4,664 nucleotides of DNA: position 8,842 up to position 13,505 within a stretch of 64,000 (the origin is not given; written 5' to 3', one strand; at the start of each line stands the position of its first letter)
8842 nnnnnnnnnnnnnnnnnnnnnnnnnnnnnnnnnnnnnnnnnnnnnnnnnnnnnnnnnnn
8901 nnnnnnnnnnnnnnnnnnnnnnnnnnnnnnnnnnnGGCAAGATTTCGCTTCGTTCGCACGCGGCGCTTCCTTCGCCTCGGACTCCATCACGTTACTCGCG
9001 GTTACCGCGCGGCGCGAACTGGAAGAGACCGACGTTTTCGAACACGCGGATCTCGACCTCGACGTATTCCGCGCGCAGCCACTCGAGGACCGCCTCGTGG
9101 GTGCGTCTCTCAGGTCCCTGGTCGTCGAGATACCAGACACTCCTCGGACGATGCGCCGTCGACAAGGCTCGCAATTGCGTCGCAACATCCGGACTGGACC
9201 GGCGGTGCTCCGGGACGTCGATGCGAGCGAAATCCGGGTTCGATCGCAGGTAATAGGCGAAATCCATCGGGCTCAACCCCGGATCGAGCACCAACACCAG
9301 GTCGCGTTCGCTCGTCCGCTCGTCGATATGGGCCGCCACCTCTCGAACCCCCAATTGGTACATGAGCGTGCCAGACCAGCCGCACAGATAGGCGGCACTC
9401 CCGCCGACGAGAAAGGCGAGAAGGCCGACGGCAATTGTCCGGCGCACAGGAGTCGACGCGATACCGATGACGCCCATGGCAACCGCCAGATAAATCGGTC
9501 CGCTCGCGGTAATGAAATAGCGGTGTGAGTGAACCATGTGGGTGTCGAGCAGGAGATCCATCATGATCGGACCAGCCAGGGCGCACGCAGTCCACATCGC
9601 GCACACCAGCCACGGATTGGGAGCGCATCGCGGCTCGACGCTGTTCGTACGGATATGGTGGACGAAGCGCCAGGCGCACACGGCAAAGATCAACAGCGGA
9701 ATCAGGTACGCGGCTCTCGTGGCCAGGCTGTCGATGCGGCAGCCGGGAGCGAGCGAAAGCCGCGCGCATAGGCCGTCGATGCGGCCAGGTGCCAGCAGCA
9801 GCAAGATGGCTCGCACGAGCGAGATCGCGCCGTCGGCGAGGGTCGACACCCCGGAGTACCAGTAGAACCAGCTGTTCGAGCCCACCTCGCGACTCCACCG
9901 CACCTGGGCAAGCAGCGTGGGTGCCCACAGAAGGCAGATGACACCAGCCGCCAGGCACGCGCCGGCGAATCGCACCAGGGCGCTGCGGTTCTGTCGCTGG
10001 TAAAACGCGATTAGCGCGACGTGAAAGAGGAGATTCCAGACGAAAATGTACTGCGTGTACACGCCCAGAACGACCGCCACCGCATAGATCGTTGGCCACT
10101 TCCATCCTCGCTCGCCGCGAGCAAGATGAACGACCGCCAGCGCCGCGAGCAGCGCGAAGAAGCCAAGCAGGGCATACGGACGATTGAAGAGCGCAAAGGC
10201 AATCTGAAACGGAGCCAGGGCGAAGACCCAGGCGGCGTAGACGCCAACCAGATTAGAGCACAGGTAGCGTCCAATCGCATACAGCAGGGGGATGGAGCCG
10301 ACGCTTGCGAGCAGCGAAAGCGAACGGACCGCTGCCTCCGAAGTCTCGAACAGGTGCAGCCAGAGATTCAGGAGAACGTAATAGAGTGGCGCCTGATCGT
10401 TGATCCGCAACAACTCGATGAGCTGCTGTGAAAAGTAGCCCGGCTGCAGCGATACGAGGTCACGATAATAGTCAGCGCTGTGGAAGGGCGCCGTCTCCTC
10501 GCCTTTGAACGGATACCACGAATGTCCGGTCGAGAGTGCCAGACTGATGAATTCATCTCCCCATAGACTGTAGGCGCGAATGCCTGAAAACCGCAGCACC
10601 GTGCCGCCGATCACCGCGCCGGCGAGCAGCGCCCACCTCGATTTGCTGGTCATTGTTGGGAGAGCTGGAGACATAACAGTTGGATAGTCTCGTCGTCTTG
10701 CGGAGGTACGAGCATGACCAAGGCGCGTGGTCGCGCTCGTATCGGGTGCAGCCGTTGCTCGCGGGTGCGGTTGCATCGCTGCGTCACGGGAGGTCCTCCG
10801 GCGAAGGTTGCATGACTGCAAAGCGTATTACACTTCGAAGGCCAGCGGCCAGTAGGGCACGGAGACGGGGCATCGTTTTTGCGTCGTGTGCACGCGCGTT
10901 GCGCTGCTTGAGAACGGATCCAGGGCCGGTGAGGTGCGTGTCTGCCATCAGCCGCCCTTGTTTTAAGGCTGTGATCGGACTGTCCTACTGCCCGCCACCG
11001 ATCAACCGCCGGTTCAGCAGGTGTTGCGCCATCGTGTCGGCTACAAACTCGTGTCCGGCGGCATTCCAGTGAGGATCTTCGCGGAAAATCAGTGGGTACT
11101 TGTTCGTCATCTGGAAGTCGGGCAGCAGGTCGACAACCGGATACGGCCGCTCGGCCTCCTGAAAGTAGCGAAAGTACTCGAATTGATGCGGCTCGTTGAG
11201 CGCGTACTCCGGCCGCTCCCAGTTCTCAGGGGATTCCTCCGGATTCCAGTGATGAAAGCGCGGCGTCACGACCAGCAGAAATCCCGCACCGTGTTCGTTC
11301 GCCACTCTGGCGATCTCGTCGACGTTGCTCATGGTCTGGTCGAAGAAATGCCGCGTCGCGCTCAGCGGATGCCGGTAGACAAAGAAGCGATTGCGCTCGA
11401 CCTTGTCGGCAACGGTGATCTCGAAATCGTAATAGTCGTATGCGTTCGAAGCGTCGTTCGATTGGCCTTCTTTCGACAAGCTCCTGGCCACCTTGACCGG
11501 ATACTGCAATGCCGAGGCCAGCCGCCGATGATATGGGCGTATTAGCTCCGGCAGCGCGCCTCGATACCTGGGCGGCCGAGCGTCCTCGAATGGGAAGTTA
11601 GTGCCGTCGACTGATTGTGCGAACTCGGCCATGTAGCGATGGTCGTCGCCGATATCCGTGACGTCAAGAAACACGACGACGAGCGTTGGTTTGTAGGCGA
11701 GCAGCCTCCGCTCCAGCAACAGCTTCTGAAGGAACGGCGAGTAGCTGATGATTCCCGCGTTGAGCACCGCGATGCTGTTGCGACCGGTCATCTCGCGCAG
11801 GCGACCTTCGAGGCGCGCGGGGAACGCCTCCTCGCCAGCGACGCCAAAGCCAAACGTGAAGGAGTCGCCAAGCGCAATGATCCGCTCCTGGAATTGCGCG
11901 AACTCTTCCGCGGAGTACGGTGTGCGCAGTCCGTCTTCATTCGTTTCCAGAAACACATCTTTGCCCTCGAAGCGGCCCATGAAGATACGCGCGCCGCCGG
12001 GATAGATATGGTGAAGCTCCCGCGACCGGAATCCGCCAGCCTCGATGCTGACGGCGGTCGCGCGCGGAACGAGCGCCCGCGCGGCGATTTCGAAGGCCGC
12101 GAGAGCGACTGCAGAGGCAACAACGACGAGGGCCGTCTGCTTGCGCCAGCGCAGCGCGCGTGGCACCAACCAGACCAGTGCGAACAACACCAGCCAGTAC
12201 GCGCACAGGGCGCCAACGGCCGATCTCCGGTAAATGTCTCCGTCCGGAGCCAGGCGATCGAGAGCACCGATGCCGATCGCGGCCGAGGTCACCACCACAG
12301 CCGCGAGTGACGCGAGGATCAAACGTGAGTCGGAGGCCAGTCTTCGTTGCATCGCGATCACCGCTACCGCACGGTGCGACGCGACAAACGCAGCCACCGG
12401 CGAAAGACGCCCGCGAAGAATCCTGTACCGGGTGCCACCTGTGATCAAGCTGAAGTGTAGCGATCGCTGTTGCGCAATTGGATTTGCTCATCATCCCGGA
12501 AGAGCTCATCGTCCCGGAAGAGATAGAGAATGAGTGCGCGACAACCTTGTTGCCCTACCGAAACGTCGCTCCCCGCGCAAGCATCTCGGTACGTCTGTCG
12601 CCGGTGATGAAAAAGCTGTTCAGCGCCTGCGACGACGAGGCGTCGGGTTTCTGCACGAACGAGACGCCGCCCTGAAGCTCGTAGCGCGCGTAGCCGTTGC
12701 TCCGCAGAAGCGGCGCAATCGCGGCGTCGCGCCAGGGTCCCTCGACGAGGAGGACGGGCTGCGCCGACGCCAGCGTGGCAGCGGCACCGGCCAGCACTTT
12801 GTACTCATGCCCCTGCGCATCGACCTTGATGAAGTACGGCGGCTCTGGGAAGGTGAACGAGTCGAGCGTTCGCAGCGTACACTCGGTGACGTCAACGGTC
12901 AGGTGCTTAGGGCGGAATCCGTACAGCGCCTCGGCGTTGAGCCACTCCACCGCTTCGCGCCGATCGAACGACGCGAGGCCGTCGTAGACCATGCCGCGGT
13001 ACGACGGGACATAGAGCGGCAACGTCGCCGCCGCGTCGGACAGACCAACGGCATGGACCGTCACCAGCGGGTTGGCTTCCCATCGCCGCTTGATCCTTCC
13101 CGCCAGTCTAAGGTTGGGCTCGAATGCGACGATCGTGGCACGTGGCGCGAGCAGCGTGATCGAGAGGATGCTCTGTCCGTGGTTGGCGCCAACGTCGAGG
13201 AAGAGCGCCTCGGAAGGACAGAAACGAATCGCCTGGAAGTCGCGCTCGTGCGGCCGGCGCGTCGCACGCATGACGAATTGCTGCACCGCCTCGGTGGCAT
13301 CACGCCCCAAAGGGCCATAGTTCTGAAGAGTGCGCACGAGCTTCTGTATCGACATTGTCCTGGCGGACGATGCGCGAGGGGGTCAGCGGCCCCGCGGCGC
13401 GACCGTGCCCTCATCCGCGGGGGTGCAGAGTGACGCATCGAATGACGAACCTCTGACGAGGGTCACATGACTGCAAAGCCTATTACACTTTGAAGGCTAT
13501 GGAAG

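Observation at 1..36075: GT-C-rich glycan locus: many lipid-carrier-dependent membrane glycosyltransferases, but no Wzy, Wzz, Wza or initiating phosphoglycosyltransferase in view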

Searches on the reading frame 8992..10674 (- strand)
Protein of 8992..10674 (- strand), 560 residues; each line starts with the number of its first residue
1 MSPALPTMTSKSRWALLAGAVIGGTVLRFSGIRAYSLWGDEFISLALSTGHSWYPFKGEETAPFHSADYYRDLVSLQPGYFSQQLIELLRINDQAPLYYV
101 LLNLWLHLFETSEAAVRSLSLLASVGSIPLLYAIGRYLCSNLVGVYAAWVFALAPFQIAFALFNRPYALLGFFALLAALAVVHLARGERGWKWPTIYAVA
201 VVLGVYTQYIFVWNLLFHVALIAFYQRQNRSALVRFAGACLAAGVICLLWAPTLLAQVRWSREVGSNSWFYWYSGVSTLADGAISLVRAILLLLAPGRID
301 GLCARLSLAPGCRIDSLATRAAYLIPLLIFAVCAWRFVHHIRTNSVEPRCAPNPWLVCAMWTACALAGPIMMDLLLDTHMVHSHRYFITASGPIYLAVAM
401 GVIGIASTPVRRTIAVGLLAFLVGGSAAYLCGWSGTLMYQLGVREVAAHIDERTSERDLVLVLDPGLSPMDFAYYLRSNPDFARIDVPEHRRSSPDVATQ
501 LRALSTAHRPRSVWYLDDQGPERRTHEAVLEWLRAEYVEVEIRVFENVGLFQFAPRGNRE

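Call 5: search_protein_families(library=pfam, proteins=[window:8992-10674:-], max_evalue=0.01)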
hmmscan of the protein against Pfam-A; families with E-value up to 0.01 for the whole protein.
window:8992-10674:- (560 aa): 1 family
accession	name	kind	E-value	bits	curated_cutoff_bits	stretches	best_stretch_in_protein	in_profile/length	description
PF13231.12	PMT_2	-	1.1e-07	32.6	26.1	1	93-249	1-159/160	Dolichyl-phosphate-mannose-protein mannosyltransferase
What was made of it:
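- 8992..10674 (-): GT-C 'C' (PMT_2). PMT_2 32.6 bits (call 5).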

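Call 13: search_protein_families(library=ncbifam, proteins=[window:8992-10674:-], max_evalue=0.1)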
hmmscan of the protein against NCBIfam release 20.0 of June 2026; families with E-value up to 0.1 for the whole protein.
window:8992-10674:- (560 aa): 1 family
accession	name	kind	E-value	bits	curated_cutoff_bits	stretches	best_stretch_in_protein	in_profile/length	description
NF052499.1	MnslTaseMT1671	equivalog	1.1e-05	24.2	900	1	91-267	75-255/523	mannosyltransferase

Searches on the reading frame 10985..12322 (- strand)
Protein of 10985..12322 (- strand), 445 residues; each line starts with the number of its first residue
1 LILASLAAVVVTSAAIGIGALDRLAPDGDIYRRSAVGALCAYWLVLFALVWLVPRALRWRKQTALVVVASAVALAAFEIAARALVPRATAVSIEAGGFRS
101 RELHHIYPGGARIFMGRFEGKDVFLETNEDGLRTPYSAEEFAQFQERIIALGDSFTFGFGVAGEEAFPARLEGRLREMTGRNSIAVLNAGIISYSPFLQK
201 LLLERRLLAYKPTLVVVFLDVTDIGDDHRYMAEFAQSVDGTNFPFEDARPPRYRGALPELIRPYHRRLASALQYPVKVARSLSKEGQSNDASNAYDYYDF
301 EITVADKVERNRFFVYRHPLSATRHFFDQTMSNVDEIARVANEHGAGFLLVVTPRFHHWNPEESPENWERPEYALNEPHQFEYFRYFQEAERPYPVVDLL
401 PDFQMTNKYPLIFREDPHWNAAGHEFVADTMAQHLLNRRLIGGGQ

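Call 5: search_protein_families(library=pfam, proteins=[window:10985-12322:-], max_evalue=0.01)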
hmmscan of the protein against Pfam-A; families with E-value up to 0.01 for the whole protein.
window:10985-12322:- (445 aa): 3 families
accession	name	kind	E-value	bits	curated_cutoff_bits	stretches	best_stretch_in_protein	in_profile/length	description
PF13472.12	Lipase_GDSL_2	-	1.2e-09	39.3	32.9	1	150-267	1-99/178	GDSL-like Lipase/Acylhydrolase family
PF16822.11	ALGX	-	4.7e-07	30.2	26.5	1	330-440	28-135/268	SGNH hydrolase-like domain, acetyltransferase AlgX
PF00657.28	Lipase_GDSL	-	5e-05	24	23.6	0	325-429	105-206/208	GDSL-like Lipase/Acylhydrolase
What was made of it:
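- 10985..12322 (-): SGNH protein with 3 N-terminal TM segments. Lipase_GDSL_2 39 bits and ALGX 30 bits (call 5).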

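Call 98: search_protein_families(library=ncbifam, proteins=[window:10985-12322:-], max_evalue=0.001)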
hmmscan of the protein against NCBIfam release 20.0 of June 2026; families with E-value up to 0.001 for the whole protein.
window:10985-12322:- (445 aa): 2 families
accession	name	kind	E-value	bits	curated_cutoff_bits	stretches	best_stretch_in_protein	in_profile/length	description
NF047475.1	GDSL_LA_2490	hypoth_equivalog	0.00013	21.3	325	1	112-192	55-126/431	LA_2490 family SGNH/GDSL-type esterase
NF047474.1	GDSL_LA_2486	hypoth_equivalog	0.00033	20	300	0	124-230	65-171/326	LA_2486 family SGNH/GDSL-type esterase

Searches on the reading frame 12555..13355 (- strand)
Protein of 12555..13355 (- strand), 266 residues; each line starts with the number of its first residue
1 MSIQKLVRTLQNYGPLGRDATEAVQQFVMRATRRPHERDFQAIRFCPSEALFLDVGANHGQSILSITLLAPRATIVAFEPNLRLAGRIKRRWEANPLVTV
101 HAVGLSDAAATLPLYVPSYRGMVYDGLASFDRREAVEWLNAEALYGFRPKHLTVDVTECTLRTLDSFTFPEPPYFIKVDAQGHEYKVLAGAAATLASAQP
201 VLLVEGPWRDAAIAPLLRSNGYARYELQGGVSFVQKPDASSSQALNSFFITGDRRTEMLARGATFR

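Call 5: search_protein_families(library=pfam, proteins=[window:12555-13355:-], max_evalue=0.01)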
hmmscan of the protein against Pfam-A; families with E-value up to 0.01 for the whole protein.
window:12555-13355:- (266 aa): 1 family
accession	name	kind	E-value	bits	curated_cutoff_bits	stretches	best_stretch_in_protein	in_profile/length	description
PF05050.19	Methyltransf_21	-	7.7e-15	55.9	22.7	1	54-221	1-170/173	Methyltransferase FkbM domain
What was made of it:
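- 12555..13355 (-): FkbM-family methyltransferase. Methyltransf_21 56 bits (call 5).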

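Call 98: search_protein_families(library=ncbifam, proteins=[window:12555-13355:-], max_evalue=0.001)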
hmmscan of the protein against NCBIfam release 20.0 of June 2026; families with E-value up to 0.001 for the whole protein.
window:12555-13355:- (266 aa): 1 family
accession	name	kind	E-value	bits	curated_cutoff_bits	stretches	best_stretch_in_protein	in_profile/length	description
TIGR01444.1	fkbM_fam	subfamily_domain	2.1e-20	73.6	37.7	1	52-205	2-141/143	FkbM family methyltransferase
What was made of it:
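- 12555..13355 (-): TIGR01444 73.6 bits, above the cut-off of 37.7 (call 98).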
